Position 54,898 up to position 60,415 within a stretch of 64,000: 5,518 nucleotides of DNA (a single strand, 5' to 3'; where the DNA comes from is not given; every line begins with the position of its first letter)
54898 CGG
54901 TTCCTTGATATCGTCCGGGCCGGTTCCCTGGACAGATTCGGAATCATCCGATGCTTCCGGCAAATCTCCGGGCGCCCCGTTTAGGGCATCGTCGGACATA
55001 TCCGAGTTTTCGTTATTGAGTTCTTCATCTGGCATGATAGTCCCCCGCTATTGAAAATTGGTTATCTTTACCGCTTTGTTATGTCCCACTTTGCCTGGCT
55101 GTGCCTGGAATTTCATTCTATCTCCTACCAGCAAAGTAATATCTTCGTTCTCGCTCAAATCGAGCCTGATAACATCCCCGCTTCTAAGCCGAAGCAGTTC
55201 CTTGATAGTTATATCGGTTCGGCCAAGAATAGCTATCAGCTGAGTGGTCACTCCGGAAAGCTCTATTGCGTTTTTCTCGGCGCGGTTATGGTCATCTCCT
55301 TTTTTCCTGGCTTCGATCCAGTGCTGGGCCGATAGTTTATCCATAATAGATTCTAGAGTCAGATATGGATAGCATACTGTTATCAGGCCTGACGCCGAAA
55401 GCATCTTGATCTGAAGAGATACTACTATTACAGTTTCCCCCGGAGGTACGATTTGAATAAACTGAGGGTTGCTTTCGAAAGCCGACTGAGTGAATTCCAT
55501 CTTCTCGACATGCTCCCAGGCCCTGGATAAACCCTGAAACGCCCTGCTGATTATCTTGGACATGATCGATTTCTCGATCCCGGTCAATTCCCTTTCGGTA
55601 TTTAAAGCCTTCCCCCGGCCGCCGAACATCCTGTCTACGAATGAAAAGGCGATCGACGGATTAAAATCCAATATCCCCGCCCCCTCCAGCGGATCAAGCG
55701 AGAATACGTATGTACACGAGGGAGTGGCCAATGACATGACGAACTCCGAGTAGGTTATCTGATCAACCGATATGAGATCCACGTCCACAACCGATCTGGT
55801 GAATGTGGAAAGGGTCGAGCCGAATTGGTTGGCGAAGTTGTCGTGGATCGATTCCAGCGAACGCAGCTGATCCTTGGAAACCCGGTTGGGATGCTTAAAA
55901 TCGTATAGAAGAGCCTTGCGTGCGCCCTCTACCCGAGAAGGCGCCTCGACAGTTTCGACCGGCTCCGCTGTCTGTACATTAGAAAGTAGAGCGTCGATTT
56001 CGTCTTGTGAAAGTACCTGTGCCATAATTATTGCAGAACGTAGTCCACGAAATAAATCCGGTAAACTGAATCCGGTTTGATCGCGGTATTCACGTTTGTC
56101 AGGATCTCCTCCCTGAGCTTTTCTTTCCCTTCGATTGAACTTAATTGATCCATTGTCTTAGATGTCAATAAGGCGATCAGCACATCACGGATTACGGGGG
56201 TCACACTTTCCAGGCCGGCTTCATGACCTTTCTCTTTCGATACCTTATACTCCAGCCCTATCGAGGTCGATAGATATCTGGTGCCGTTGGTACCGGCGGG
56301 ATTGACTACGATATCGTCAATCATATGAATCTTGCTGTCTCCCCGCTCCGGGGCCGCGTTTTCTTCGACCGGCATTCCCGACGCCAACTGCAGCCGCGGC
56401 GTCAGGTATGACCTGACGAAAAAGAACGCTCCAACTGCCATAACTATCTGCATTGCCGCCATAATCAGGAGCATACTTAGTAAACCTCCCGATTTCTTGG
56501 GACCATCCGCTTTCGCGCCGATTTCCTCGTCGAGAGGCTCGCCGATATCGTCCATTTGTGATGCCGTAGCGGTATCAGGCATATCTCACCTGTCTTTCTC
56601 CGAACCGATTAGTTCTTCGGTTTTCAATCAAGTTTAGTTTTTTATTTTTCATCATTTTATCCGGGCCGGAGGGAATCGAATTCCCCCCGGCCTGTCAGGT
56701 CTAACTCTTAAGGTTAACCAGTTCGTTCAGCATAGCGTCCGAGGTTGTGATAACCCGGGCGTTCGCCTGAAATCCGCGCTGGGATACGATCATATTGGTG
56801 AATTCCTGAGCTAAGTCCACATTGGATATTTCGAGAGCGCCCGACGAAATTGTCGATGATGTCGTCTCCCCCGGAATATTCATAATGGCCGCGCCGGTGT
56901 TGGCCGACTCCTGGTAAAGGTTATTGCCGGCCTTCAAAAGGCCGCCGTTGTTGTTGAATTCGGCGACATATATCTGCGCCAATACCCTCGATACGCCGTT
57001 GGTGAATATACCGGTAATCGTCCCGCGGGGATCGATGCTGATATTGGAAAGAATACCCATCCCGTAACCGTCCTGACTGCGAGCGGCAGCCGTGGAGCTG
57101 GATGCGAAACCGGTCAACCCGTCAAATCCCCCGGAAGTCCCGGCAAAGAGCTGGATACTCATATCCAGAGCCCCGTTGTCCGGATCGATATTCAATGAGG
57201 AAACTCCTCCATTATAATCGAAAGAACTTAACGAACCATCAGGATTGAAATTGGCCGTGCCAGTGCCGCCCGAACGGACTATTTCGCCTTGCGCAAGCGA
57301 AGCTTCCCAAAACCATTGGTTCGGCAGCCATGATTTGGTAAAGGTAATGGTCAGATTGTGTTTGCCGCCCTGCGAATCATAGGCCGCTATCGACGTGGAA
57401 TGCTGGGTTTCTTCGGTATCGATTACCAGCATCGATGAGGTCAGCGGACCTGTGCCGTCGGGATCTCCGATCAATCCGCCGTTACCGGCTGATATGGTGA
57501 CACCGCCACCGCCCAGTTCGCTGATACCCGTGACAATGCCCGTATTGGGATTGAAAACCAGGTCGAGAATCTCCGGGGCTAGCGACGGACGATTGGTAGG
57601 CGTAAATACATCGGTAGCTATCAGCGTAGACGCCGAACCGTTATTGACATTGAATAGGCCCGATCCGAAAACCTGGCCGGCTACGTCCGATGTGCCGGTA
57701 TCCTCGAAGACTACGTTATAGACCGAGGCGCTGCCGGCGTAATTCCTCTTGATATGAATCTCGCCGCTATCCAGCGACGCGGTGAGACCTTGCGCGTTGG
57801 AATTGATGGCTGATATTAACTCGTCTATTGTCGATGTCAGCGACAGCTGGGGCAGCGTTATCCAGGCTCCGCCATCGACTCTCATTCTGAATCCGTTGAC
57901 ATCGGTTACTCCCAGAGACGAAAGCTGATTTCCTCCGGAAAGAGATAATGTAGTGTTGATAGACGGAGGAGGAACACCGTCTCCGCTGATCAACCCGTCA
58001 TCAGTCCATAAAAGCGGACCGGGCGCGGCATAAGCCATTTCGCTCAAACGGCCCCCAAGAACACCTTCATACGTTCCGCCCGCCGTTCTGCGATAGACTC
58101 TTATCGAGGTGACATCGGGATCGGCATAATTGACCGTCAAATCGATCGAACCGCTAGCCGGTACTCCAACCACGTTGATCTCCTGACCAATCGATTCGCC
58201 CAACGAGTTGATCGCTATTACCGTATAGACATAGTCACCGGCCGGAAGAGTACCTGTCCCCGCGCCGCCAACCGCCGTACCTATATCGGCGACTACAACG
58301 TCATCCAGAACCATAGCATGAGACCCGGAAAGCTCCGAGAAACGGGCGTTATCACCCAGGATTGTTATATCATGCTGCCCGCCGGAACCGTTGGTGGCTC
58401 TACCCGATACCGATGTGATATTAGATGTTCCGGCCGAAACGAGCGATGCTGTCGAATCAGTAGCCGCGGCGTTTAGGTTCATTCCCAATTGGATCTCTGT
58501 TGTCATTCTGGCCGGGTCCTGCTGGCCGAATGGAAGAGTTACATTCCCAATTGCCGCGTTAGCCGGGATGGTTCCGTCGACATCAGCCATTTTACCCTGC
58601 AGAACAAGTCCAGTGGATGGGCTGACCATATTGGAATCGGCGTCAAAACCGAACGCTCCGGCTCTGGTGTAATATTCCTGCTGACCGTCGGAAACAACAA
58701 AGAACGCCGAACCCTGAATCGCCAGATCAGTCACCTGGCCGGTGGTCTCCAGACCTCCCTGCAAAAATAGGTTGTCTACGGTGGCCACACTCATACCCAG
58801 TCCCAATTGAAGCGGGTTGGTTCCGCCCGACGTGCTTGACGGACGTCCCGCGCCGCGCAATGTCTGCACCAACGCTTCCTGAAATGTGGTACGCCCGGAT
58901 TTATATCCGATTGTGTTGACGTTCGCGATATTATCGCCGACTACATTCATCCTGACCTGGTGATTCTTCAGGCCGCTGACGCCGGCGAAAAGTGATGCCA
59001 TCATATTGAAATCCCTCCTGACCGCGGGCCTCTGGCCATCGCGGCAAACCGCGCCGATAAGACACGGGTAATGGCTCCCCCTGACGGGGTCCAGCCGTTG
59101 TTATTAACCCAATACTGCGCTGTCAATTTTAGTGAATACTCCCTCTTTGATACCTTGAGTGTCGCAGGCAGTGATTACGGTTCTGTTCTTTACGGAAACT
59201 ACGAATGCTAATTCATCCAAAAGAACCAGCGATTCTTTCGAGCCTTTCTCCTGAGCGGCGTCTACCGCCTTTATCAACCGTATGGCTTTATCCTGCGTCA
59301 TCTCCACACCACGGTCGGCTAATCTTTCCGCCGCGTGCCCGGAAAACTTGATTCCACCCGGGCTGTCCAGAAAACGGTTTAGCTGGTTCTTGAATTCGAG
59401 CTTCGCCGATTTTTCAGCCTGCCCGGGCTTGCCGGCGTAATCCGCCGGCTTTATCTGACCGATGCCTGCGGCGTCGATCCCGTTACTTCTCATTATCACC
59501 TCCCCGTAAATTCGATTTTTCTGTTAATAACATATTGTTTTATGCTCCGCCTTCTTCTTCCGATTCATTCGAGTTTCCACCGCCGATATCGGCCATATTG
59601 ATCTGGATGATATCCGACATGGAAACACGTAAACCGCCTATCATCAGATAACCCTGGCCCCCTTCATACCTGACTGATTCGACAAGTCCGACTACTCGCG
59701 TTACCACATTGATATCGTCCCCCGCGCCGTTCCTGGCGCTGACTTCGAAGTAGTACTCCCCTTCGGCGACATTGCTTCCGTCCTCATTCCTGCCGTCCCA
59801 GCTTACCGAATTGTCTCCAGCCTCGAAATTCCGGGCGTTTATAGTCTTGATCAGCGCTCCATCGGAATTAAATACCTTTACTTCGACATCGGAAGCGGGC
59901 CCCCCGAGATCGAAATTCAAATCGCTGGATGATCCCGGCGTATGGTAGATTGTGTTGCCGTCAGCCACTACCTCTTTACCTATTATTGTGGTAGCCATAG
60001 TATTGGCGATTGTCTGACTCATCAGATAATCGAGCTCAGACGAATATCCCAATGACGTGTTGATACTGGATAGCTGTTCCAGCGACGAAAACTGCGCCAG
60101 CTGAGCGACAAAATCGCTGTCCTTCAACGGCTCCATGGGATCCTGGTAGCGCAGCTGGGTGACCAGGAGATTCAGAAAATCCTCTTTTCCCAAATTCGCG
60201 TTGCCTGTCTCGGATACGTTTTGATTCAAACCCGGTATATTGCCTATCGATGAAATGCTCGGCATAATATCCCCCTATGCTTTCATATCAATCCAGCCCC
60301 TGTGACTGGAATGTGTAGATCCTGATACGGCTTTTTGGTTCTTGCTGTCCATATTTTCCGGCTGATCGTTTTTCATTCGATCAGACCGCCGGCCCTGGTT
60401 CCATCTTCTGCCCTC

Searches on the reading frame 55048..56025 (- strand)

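Call 50: search_protein_families(library=pfam, proteins=[window:55048-56025:-], max_evalue=0.00001)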
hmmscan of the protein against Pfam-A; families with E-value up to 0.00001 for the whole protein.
window:55048-56025:- (325 aa): 2 families
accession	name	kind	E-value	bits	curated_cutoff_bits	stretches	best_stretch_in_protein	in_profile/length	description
PF02154.20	FliM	-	3.3e-65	220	27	1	41-231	1-192/192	Flagellar motor switch protein FliM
PF01052.25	FliMN_C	-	1.2e-20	73.7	23.8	1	256-323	3-70/73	Type III flagellar switch regulator (C-ring) FliN C-term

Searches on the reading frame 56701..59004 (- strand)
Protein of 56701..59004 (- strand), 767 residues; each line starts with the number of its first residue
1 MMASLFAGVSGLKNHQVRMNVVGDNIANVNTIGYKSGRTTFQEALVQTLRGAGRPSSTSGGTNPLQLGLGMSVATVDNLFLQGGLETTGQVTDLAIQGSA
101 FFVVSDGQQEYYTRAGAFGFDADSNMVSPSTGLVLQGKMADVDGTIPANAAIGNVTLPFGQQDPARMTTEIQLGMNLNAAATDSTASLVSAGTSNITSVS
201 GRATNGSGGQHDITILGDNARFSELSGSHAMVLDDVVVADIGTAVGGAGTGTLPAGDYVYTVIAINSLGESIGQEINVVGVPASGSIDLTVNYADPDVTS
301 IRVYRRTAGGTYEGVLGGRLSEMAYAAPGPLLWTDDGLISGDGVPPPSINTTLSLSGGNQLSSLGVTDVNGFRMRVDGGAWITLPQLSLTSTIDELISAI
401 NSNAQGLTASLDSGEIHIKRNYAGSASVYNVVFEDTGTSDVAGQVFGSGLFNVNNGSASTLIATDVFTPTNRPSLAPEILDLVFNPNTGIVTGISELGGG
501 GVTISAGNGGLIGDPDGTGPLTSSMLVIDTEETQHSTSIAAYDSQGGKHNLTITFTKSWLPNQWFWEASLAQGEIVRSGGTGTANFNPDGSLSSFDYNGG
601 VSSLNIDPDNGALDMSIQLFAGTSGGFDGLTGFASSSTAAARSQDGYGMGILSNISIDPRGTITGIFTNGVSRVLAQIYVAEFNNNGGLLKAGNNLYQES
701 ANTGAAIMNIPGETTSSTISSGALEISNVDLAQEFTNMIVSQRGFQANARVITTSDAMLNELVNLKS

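Call 50: search_protein_families(library=pfam, proteins=[window:56701-59004:-], max_evalue=0.00001)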
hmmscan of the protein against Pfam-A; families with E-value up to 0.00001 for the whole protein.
window:56701-59004:- (767 aa): 4 families
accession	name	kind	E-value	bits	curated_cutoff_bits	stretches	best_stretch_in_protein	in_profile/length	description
PF06429.18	Flg_bbr_C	-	1.7e-16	59.9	23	1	721-765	2-46/46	Flagellar basal body rod FlgEFG protein C-terminal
PF07559.19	FlgE_D2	-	4.3e-13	50.4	22.7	1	529-647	16-142/142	Flagellar basal body protein FlaE D2 domain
PF22692.1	LlgE_F_G_D1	-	7.3e-10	39.3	27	1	95-151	1-52/64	Flagellar hook protein FlgE/F/G D1 domain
PF00460.25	Flg_bb_rod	-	3.7e-09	36.8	20.7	1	8-35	4-31/31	Flagella basal body rod protein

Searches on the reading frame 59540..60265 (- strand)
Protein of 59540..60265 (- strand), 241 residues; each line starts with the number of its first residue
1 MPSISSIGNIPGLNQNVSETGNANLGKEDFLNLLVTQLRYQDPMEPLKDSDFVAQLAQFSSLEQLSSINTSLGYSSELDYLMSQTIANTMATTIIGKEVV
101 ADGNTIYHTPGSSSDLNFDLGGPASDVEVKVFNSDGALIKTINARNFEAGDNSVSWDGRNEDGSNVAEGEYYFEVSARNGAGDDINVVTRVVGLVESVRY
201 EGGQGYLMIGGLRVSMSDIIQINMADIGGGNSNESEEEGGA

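Call 50: search_protein_families(library=pfam, proteins=[window:59540-60265:-], max_evalue=0.00001)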
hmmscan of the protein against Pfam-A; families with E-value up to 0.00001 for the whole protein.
window:59540-60265:- (241 aa): 3 families
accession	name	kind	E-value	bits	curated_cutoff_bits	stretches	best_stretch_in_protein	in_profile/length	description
PF03963.19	FlgD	-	3e-21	75.8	27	1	14-72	15-73/75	Flagellar hook capping protein - N-terminal region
PF13860.13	FlgD_ig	-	4.7e-19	68.6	27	1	103-180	1-78/79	FlgD Ig-like domain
PF13861.12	FLgD_tudor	-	4.7e-06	27.1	26.9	1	89-219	4-57/58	FlgD Tudor-like domain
